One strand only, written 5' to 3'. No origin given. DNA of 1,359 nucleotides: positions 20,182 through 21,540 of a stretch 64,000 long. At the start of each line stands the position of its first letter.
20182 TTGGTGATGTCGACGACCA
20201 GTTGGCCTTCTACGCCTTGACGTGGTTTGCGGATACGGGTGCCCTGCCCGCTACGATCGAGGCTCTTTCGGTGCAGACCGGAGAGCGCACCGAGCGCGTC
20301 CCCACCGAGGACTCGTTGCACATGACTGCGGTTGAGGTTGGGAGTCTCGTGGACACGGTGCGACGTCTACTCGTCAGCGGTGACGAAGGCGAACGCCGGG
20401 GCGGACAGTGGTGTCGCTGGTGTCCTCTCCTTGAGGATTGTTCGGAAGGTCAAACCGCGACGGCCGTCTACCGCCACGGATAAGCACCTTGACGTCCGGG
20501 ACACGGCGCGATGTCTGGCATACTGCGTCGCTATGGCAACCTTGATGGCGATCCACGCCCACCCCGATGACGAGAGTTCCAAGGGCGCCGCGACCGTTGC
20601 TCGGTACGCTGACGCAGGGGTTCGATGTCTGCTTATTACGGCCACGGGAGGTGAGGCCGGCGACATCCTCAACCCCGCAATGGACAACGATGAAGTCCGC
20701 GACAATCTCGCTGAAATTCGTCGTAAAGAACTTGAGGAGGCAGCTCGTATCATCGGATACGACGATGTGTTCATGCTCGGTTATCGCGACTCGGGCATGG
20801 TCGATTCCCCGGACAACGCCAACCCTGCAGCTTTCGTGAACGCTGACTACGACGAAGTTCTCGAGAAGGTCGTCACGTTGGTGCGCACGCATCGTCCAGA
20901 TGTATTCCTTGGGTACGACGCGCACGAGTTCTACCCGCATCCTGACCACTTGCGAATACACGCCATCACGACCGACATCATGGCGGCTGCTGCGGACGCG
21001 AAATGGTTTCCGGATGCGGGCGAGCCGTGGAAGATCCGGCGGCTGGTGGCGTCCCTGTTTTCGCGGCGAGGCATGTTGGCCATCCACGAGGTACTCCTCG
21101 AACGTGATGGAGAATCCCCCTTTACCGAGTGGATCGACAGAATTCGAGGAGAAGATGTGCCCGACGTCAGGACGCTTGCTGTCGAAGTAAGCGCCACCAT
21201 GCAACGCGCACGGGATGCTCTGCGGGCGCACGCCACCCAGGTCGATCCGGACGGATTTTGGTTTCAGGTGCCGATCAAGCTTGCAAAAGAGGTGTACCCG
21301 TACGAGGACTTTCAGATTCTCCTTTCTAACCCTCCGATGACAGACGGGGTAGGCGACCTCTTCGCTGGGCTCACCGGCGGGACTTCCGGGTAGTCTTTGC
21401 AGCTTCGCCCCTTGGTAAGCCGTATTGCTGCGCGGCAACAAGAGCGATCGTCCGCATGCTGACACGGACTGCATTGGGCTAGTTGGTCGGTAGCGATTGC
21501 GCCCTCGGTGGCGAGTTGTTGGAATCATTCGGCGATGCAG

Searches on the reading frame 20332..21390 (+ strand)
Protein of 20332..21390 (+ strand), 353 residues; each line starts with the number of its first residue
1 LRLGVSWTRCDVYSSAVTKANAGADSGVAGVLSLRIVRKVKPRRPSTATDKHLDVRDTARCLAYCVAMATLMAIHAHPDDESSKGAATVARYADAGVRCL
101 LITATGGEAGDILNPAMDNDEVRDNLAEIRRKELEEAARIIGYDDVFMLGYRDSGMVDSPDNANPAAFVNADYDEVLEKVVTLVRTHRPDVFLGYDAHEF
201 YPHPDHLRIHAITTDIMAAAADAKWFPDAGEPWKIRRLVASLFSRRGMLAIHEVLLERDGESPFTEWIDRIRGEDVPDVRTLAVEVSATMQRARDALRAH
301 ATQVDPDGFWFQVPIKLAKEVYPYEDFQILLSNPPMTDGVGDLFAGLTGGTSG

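Call 7: search_protein_families(library=pfam, proteins=[window:20332-21390:+], max_evalue=0.01)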
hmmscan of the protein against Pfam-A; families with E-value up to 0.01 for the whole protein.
window:20332-21390:+ (353 aa): 1 family
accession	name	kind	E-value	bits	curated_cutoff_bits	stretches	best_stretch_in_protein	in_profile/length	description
PF02585.22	PIG-L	-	1.8e-26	93.6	28.2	1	72-216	1-128/129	GlcNAc-PI de-N-acetylase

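Call 8: search_protein_families(library=ncbifam, proteins=[window:20332-21390:+], max_evalue=0.01)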
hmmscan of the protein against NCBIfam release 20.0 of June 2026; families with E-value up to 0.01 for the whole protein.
window:20332-21390:+ (353 aa): 4 families
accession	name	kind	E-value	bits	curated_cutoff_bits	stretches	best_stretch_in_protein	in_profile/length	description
TIGR03446.1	mycothiol_Mca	equivalog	4.9e-83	279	277.15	1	71-347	3-283/283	mycothiol conjugate amidase Mca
TIGR03445.1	mycothiol_MshB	equivalog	3.9e-53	181.2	224.35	1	74-347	3-284/284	N-acetyl-1-D-myo-inositol-2-amino-2-deoxy-alpha-D-glucopyranoside deacetylase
TIGR04000.1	thiol_BshB2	equivalog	1.2e-16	61.1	195.25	1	72-206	4-123/217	bacillithiol biosynthesis deacetylase BshB2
TIGR04001.1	thiol_BshB1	equivalog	2.5e-13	50.3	182.5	1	71-239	4-145/226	bacillithiol biosynthesis deacetylase BshB1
